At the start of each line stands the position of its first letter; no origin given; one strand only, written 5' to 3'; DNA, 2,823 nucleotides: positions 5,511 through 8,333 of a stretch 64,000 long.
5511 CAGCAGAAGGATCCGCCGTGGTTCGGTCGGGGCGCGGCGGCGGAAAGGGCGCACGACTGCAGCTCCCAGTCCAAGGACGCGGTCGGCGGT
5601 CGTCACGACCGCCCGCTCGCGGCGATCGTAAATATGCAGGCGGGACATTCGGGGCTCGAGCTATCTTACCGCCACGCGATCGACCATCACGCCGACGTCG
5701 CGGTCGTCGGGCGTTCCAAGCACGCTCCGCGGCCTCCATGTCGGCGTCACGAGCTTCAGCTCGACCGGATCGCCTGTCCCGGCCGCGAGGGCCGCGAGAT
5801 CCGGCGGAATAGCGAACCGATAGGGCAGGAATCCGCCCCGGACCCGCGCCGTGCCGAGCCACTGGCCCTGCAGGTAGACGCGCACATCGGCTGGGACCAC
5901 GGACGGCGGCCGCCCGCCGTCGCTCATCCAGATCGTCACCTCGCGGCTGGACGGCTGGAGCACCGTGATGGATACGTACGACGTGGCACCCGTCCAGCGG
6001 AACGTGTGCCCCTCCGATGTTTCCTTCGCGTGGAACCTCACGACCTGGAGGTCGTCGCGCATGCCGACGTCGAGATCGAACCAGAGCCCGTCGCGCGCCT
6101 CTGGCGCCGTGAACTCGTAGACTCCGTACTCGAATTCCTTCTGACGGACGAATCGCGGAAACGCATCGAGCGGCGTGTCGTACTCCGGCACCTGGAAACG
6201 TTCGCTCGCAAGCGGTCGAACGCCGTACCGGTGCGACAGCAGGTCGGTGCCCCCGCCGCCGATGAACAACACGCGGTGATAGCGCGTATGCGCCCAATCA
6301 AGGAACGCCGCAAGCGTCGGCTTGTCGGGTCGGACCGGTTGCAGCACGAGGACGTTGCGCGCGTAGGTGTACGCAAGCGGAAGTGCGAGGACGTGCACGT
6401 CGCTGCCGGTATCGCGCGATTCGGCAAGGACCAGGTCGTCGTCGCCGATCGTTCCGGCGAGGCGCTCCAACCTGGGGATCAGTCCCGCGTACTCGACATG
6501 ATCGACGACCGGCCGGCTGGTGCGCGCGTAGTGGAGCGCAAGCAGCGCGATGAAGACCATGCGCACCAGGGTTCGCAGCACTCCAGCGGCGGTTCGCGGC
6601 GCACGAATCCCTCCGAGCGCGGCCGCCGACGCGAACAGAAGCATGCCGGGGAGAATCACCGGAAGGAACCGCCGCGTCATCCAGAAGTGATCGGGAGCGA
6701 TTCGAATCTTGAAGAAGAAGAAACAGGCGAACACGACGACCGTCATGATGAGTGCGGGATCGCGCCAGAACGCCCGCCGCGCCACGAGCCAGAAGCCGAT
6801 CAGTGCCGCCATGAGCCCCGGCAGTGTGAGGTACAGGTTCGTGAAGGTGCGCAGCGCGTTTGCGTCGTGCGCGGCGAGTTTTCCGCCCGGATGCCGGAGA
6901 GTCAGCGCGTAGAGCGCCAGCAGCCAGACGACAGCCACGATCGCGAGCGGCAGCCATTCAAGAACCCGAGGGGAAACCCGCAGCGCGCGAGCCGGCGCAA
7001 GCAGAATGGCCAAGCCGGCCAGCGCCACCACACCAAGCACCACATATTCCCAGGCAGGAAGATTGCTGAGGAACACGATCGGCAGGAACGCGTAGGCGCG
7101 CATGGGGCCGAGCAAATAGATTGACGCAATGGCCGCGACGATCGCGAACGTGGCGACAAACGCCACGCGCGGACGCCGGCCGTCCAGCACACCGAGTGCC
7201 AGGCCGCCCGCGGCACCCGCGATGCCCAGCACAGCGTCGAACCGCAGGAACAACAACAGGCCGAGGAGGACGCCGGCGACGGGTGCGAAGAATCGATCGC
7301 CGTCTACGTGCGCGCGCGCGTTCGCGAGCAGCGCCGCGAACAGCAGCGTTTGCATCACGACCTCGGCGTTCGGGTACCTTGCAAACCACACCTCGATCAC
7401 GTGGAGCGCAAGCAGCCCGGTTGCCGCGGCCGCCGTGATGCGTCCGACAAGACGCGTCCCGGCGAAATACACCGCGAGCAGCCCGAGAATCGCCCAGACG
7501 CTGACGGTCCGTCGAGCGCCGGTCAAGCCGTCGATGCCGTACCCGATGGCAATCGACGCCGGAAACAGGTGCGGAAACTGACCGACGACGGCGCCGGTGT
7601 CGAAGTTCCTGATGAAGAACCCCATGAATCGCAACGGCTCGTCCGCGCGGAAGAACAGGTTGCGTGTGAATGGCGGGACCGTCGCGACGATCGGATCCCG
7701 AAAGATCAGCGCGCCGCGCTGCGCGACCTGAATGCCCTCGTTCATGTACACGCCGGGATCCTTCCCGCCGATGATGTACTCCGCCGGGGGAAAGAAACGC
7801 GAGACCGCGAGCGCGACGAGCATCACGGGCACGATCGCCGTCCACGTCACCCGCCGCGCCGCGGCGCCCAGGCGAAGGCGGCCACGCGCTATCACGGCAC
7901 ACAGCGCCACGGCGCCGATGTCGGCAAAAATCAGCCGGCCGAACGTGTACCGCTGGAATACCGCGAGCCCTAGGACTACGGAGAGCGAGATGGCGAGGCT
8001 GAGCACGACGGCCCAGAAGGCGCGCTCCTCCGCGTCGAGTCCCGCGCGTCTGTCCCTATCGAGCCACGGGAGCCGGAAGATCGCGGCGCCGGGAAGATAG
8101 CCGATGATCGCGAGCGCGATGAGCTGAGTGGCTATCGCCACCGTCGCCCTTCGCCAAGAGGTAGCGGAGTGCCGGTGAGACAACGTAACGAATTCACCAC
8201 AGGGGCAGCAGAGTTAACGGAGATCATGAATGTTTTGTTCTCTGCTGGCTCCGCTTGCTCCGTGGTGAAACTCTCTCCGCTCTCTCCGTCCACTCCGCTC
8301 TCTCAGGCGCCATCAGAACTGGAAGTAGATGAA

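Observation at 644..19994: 19-kb glycan operon built around polyprenyl-phosphate-sugar GT2s and GT-C transferases, with no visible export/polymerisation machinery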

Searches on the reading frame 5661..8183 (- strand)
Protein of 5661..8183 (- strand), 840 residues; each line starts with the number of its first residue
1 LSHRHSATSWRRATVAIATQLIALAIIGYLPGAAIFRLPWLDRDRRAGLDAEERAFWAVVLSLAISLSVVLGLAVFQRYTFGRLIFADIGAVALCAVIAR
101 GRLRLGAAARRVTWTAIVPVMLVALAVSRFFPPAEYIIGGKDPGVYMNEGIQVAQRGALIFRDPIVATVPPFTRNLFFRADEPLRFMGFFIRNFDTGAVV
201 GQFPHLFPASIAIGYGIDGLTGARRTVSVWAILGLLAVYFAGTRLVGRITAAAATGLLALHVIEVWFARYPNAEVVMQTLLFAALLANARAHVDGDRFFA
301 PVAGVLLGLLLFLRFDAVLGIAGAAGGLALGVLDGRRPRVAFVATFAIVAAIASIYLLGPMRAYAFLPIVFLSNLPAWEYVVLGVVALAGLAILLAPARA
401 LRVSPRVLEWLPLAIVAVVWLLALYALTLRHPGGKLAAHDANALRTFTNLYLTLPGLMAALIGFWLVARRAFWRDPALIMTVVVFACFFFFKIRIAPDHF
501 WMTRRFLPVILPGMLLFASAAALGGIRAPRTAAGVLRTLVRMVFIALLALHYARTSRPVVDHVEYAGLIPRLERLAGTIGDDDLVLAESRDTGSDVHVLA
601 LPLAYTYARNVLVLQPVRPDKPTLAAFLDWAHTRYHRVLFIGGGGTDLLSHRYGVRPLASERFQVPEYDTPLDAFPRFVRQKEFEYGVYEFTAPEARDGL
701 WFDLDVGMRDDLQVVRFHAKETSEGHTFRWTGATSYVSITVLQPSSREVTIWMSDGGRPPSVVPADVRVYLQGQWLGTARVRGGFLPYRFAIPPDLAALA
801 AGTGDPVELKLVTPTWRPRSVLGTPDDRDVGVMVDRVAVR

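Call 5: search_protein_families(library=pfam, proteins=[window:5661-8183:-], max_evalue=0.01)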
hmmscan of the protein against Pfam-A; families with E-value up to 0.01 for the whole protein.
window:5661-8183:- (840 aa): 0 families

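Call 7: search_protein_families(library=ncbifam, proteins=[window:5661-8183:-], max_evalue=0.001)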
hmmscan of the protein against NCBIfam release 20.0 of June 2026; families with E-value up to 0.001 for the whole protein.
window:5661-8183:- (840 aa): 0 families

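Call 9: find_homologous_proteins(query=window:5661-8183:-)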
Query window:5661-8183:- (840 aa): 1579 proteins with E <= 0.001 among 8000 candidates; the best 120 are listed.
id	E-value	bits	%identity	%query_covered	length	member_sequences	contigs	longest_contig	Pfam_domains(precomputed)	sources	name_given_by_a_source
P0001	0.0e+0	1815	100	98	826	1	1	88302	-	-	-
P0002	0.0e+0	1676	91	98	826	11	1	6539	-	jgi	jgi:hypothetical protein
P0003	0.0e+0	1630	89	98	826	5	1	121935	-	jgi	jgi:hypothetical protein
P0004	0.0e+0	1620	88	98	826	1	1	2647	-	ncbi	-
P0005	0.0e+0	1604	88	98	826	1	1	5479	-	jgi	jgi:hypothetical protein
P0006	0.0e+0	1600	88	98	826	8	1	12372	-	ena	-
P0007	0.0e+0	1466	80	98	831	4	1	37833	-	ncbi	-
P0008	0.0e+0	1460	80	98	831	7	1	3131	-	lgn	-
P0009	0.0e+0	1455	80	98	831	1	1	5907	-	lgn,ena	-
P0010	0.0e+0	1452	80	98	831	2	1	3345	-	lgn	-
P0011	0.0e+0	1451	80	98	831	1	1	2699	-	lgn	-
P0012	0.0e+0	1345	74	98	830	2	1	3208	-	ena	-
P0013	0.0e+0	1302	73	97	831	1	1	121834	-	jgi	jgi:hypothetical protein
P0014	0.0e+0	1298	71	98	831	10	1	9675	-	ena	-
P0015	0.0e+0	1294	72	98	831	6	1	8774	-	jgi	-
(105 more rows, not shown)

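Call 10: find_related_loci(query=window:5661-8183:-, collection=genome_contigs, flank=10000)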
Query window:5661-8183:- (840 aa) in genome_contigs; peptide patterns used: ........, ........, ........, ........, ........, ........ (x = any residue, [..] = any of these).
599 stretches matched a pattern (row limit reached: there are more); 47 encode a relative of the query (tblastn E <= 1e-3); 46 distinct loci.
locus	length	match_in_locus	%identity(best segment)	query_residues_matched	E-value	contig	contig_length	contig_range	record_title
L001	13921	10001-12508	79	2-840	0e+0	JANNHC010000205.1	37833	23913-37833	MAG: Acidobacteriota bacterium isolate SOY_6_C_metabat_331 SOY_6_C_k141_3251994, whole genome shotgun sequence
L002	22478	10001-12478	73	20-840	0e+0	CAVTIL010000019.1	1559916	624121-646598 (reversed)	MAG: uncultured Acidobacteriota bacterium isolate MFD06229.bin.1.266 genome assembly, contig: contig_6769, whole genome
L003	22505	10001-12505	65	21-840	0e+0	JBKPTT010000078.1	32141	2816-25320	MAG: Acidobacteriota bacterium isolate GM_HAYS_MAG_00049 GM_HAYS_000000323827, whole genome shotgun sequence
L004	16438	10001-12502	68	12-840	0e+0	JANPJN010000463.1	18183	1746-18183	MAG: Acidobacteriota bacterium isolate VAR_61_metabat_4 VAR_61_k141_2376804, whole genome shotgun sequence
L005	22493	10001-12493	72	15-840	0e+0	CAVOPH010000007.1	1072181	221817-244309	MAG: uncultured Acidobacteriota bacterium isolate MFD00392.bin.2.134 genome assembly, contig: contig_38381, whole genome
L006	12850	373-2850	71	20-840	0e+0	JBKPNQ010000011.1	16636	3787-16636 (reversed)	MAG: Acidobacteriota bacterium isolate GS_HAYS_MAG_00036 GS_HAYS_000003119717, whole genome shotgun sequence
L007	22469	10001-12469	66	22-840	0e+0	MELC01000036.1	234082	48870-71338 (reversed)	MAG: Acidobacteria bacterium RIFCSPLOWO2_12_FULL_66_21 rifcsplowo2_12_scaffold_248, whole genome shotgun sequence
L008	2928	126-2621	60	31-840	0e+0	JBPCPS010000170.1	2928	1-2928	MAG: Gemmatimonadaceae bacterium isolate TH_ant_mag_188 S1Ck127_7063708_flag_0_multi_4.1678_len_2928, whole genome shotg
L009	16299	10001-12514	59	15-840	0e+0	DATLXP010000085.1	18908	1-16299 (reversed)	MAG TPA_asm: Vicinamibacterales bacterium isolate SMAG_U13249 k141_254049, whole genome shotgun sequence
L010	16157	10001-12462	60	31-840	0e+0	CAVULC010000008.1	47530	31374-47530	MAG: uncultured Acidobacteriota bacterium isolate MFD00392.bin.2.156 genome assembly, contig: contig_59541, whole genome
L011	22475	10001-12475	60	17-840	0e+0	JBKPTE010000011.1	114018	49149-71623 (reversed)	MAG: Acidobacteriota bacterium isolate GS_EKS_MAG_00004 GS_EKS_000001178657, whole genome shotgun sequence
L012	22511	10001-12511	56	20-840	0e+0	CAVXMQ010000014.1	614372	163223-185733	MAG: uncultured Acidobacteriota bacterium isolate MFD02840.bin.2.60 genome assembly, contig: contig_25719, whole genome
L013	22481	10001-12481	61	21-840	0e+0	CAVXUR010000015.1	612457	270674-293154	MAG: uncultured Acidobacteriota bacterium isolate MFD05747.bin.3.242 genome assembly, contig: contig_88, whole genome sh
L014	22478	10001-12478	57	17-840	0e+0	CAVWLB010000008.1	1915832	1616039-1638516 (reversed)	MAG: uncultured Acidobacteriota bacterium isolate MFD09018.bin.1.114 genome assembly, contig: contig_4727, whole genome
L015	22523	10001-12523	60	1-840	0e+0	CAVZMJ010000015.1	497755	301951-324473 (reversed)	MAG: uncultured Acidobacteriota bacterium isolate MFD02242.bin.2.7 genome assembly, contig: contig_4458, whole genome sh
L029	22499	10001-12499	46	26-840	0e+0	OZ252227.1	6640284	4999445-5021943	MAG: Vicinamibacterales bacterium isolate cd9bc89c-c98a-4b3d-bcbe-5a790f0e95a9 genome assembly, chromosome: 1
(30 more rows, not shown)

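Call 16: search_solved_structures(query=A1, max_evalue=1, show_alignments=2)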
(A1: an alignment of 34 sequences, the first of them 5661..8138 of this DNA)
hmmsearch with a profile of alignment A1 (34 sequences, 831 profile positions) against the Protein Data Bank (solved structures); distinct sequences matched with E-value up to 1: 0.

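Call 17: search_protein_families(library=pfam, proteins=[L002:17513-18358:+, L002:18477-19187:+, L002:19192-20799:+, L002:20799-21941:+, L002:18395-18820:+, L002:20433-21887:-], max_evalue=0.01)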
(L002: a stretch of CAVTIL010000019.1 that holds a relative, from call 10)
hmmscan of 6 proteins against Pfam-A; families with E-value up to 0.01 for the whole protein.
L002:17513-18358:+ (281 aa): 0 families

L002:18477-19187:+ (236 aa): 8 families
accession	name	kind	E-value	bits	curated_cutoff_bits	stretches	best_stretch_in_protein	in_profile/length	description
PF13489.12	Methyltransf_23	-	8.3e-13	48.8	27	1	38-186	11-162/164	Methyltransferase domain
PF08241.18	Methyltransf_11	-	1e-12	49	21.2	1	54-135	1-94/95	Methyltransferase domain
PF13649.12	Methyltransf_25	-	5.9e-12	46.6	27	1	53-132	1-97/97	Methyltransferase domain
PF13847.12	Methyltransf_31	-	1.1e-08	35.3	27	1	86-144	59-118/145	Methyltransferase domain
PF07021.18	MetW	-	3.6e-07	30.5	21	1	48-75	12-39/193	Methionine biosynthesis protein MetW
PF08242.18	Methyltransf_12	-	4.4e-06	27.8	30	1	54-134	1-98/98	Methyltransferase domain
PF05148.21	Methyltransf_8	-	7e-06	26.5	27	1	37-137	60-157/219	Hypothetical methyltransferase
PF02353.26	CMAS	-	0.00078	19.3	27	0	97-139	125-167/273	Mycolic acid cyclopropane synthetase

L002:19192-20799:+ (535 aa): 2 families
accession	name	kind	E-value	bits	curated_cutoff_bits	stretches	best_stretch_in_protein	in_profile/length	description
PF13440.11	Polysacc_synt_3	-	4e-14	53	23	1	37-257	6-218/293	Polysaccharide biosynthesis protein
PF01943.22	Polysacc_synt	-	1.3e-07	31.8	28.2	1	12-268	5-259/274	Polysaccharide biosynthesis protein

L002:20799-21941:+ (380 aa): 2 families
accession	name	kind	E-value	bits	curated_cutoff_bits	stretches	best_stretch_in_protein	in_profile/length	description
PF04055.27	Radical_SAM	-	3.2e-16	60.4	29.5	1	97-261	3-164/166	Radical SAM superfamily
PF13353.11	Fer4_12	-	7.5e-06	26.7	22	1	100-205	14-116/137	4Fe-4S single cluster domain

L002:18395-18820:+ (141 aa): 0 families

L002:20433-21887:- (484 aa): 0 families

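Call 19: find_encoding_contigs(protein=P0001, flank=10000, max_places=3)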
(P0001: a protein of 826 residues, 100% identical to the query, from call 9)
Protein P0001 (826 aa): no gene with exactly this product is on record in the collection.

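Call 20: find_encoding_contigs(protein=P0003, flank=10000, max_places=3)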
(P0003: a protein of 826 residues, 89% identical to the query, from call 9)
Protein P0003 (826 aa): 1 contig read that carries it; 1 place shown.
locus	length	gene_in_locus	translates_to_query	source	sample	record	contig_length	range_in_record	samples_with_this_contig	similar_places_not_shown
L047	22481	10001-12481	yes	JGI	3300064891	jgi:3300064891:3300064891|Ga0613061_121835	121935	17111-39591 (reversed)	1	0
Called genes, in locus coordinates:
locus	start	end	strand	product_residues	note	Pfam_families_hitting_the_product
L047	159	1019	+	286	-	PF00535:Glycos_transf_2, PF13641:Glyco_tranf_2_3, PF12804:NTP_transf_3 (weak)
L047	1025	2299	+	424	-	PF13231:PMT_2 (weak)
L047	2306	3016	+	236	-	PF00535:Glycos_transf_2, PF13641:Glyco_tranf_2_3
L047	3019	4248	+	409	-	PF20706:GT4-conflict, PF13439:Glyco_transf_4, PF13579:Glyco_trans_4_4, PF13477:Glyco_trans_4_2 (weak), PF00534:Glycos_transf_1, PF13692:Glyco_trans_1_4, PF13524:Glyco_trans_1_2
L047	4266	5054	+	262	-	PF13641:Glyco_tranf_2_3, PF00535:Glycos_transf_2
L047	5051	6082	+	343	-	PF01073:3Beta_HSD, PF01370:Epimerase, PF02719:Polysacc_synt_2 (faint), PF04321:RmlD_sub_bind, PF16363:GDP_Man_Dehyd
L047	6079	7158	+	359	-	PF01041:DegT_DnrJ_EryC1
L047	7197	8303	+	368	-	PF13472:Lipase_GDSL_2 (weak), PF16822:ALGX (weak)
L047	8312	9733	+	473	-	PF03062:MBOAT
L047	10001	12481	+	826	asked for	-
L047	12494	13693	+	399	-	PF01075:Glyco_transf_9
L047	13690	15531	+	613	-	PF02350:Epimerase_2 (faint)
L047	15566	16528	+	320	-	PF01073:3Beta_HSD, PF01370:Epimerase, PF02719:Polysacc_synt_2, PF04321:RmlD_sub_bind, PF16363:GDP_Man_Dehyd, PF07993:NAD_binding_4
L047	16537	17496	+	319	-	PF04055:Radical_SAM, PF13186:SPASM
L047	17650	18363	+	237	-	-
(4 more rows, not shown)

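Call 26: predict_structure(alignment_id=A1)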
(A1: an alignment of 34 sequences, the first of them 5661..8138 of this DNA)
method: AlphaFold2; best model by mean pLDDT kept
length: 825 residues; sequences in the alignment: 34
mean_pLDDT: 83.1   pTM: 0.84
mean pLDDT of the five models: 83.1, 82.6, 81.1, 79.3, 77.7
residues with pLDDT >= 90: 303; 70-90: 395; 50-70: 108; < 50: 19
segments of 3 or more residues with pLDDT < 50: 125-127, 478-486, 630-632
pLDDT, mean of each block of 10 residues (from residue 1): 93 94 73 83 96 95 96 95 75 64 92 87 61 90 88 86 73 79 84 95 93 92 95 92 79 70 94 93 94 88 87 88 90 93 81 69 79 79 75 89 91 73 70 84 94 92 94 68 52 89 88 72 87 90 81 88 89 75 81 88 78 87 74 57 74 72 76 71 69 56 68 82 82 94 89 94 92 95 82 88 84 86 90
secondary structure, 60 per line:
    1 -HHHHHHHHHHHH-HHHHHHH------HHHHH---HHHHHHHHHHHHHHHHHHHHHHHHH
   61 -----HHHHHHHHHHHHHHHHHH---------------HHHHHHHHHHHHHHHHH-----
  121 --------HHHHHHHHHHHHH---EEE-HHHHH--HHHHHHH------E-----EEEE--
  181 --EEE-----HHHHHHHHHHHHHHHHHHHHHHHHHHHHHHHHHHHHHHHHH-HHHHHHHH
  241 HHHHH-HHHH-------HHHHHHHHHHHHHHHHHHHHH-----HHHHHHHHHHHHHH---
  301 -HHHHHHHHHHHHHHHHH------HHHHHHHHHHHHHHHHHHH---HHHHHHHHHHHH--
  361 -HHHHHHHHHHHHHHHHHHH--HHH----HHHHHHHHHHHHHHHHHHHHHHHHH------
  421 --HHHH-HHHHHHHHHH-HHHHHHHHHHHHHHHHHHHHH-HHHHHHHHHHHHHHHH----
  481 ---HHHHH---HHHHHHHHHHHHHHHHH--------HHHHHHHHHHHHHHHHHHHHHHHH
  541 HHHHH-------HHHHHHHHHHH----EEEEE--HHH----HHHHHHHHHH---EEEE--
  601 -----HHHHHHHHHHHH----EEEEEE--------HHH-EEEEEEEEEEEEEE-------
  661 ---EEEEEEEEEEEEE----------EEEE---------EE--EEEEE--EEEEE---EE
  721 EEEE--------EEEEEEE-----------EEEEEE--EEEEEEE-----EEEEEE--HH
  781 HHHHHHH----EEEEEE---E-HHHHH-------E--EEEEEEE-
elements in order (helices of 4 or more, strands of 3 or more residues): H2-13 H15-21 H28-32 H36-60 H66-83 H99-115 H129-141 E145-147 H149-153 H156-162 E175-178 E183-185 H191-231 H233-245 H247-250 H258-278 H284-297 H302-318 H325-343 H347-358 H362-380 H390-414 H423-426 H428-437 H439-459 H461-476 H484-488 H492-508 H517-545 H553-563 E568-572 H582-591 E595-598 H606-617 E622-627 E640-653 E664-676 E687-690 E704-708 E711-715 E719-724 E733-739 E751-756 E759-765 E771-776 H779-787 E792-797 H803-807 E818-824

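Call 30: fold_search(model_id=the predicted structure, library=pdb)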
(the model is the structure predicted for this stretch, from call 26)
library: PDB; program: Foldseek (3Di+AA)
matches with E <= 10: 500; with E <= 0.001: 25
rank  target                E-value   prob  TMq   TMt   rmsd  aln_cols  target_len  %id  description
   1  8agc_A                7.3e-08  1.00  0.36  0.41  13.1       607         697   14  Structure of yeast oligosaccharylransferase complex with lipid-linked oligosaccharide and non-acceptor peptide bound (released 2022-12-07)
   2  9n9j_I                4.3e-07  1.00  0.35  0.41  14.3       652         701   11  Structure of a GRP94 folding intermediate engaged with a CCDC134- and FKBP11-bound secretory translocon (released 2025-11-19)
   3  6s7t_A                5.1e-07  1.00  0.38  0.44  14.6       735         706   13  Cryo-EM structure of human oligosaccharyltransferase complex OST-B (released 2019-12-18)
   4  7oci_F                1.2e-06  1.00  0.36  0.44  10.9       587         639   13  Cryo-EM structure of yeast Ost6p containing oligosaccharyltransferase complex (released 2022-02-16)
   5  8b6l_I                1.4e-06  1.00  0.36  0.42  14.1       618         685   13  Subtomogram average of the human Sec61-TRAP-OSTA-translocon (released 2022-12-07)
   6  6c26_A                1.6e-06  1.00  0.38  0.47  13.0       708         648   14  The Cryo-EM structure of a eukaryotic oligosaccharyl transferase complex (released 2018-01-31)
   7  3wak                  2.0e-06  1.00  0.37  0.35  12.5       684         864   13  Crystal structure of the Archaeoglobus fulgidus oligosaccharyltransferase (O29867_ARCFU) in the apo form (released 2013-10-30)
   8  7e9s_A                2.0e-06  1.00  0.36  0.34  13.7       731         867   12  Archaeal oligosaccharyltransferase AglB from Archaeoglobus fulgidus in complex with an inhibitory peptide and a dolich (released 2021-09-08)
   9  6ezn_F                2.3e-06  1.00  0.36  0.45  11.9       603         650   14  Cryo-EM structure of the yeast oligosaccharyltransferase (OST) complex (released 2018-01-17)
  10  8age_A                3.0e-06  1.00  0.37  0.47  10.2       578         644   14  Structure of yeast oligosaccharylransferase complex with acceptor peptide bound (released 2022-12-07)
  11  6ftg_5                3.9e-06  1.00  0.37  0.45  12.7       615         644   11  Subtomogram average of OST-containing ribosome-translocon complexes from canine rough microsomal membranes (released 2018-03-21)
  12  6s7o_A                7.3e-06  1.00  0.38  0.46  13.1       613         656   11  Cryo-EM structure of human oligosaccharyltransferase complex OST-A (released 2019-12-18)
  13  7bve_A                2.0e-05  1.00  0.27  0.23  20.0       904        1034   11  Cryo-EM structure of Mycobacterium smegmatis arabinosyltransferase EmbC2-AcpM2 in complex with ethambutol (released 2020-04-29)
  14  8agb_A                2.0e-05  1.00  0.37  0.46  11.4       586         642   13  Structure of yeast oligosaccharylransferase complex with lipid-linked oligosaccharide bound (released 2022-12-07)
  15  3waj                  3.8e-05  1.00  0.34  0.35  10.7       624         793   13  Crystal structure of the Archaeoglobus fulgidus oligosaccharyltransferase (O29867_ARCFU) complex with Zn and sulfate (released 2013-10-30)
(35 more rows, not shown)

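Call 66: find_related_loci(query=A4, collection=genome_contigs, flank=8000)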
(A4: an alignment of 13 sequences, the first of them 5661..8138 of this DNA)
Query A4 (825 aa) in genome_contigs; peptide patterns used: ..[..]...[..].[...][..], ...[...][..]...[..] (x = any residue, [..] = any of these).
216 stretches matched a pattern; 203 encode a relative of the query (tblastn E <= 1e-3); the best 80 are kept; 80 distinct loci.
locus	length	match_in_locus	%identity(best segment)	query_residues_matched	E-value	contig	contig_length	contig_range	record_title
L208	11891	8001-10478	80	5-825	0e+0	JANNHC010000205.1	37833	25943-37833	MAG: Acidobacteriota bacterium isolate SOY_6_C_metabat_331 SOY_6_C_k141_3251994, whole genome shotgun sequence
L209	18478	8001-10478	73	5-825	0e+0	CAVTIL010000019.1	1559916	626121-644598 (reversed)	MAG: uncultured Acidobacteriota bacterium isolate MFD06229.bin.1.266 genome assembly, contig: contig_6769, whole genome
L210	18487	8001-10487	70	2-825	0e+0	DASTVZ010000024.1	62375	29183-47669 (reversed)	MAG TPA_asm: Vicinamibacterales bacterium isolate SMAG_U2373 k141_235071, whole genome shotgun sequence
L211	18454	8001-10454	72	13-825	0e+0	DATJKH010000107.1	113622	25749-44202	MAG TPA_asm: Vicinamibacterales bacterium isolate SMAG_U15588 k141_1588796, whole genome shotgun sequence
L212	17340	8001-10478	71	4-825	0e+0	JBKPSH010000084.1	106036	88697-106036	MAG: Acidobacteriota bacterium isolate GS_EKS_MAG_00027 GS_EKS_000000433794, whole genome shotgun sequence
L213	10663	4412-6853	71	17-825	0e+0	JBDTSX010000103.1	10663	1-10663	MAG: Acidobacteriota bacterium isolate cluster3_bin.282 NODE_27966_length_10663_cov_4.987745, whole genome shotgun seque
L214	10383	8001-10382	70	4-792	0e+0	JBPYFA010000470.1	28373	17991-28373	MAG: Vicinamibacterales bacterium isolate Bin.028.fastaField_pasture_P2 k127_6075629, whole genome shotgun sequence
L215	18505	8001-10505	65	6-825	0e+0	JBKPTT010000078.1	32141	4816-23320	MAG: Acidobacteriota bacterium isolate GM_HAYS_MAG_00049 GM_HAYS_000000323827, whole genome shotgun sequence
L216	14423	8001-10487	69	2-825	0e+0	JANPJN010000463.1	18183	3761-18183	MAG: Acidobacteriota bacterium isolate VAR_61_metabat_4 VAR_61_k141_2376804, whole genome shotgun sequence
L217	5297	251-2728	70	5-825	0e+0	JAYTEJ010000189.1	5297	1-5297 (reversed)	MAG: Acidobacteriota bacterium isolate GFS_2025 GFS_2025_188, whole genome shotgun sequence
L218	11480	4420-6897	70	5-825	0e+0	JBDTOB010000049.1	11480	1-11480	MAG: Acidobacteriota bacterium isolate cluster3_bin.164 NODE_24789_length_11480_cov_17.623632, whole genome shotgun sequ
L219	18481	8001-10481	72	4-825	0e+0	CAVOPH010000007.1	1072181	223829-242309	MAG: uncultured Acidobacteriota bacterium isolate MFD00392.bin.2.134 genome assembly, contig: contig_38381, whole genome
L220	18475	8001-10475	67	5-825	0e+0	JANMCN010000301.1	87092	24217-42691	MAG: Acidobacteriota bacterium isolate OTE_1_metabat_126 OTE_1_k141_553156, whole genome shotgun sequence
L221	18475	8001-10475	67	6-825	0e+0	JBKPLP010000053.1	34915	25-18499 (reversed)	MAG: Acidobacteriota bacterium isolate GS_HAYS_MAG_00089 GS_HAYS_000003498107, whole genome shotgun sequence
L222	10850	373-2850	71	5-825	0e+0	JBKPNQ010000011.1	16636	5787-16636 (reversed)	MAG: Acidobacteriota bacterium isolate GS_HAYS_MAG_00036 GS_HAYS_000003119717, whole genome shotgun sequence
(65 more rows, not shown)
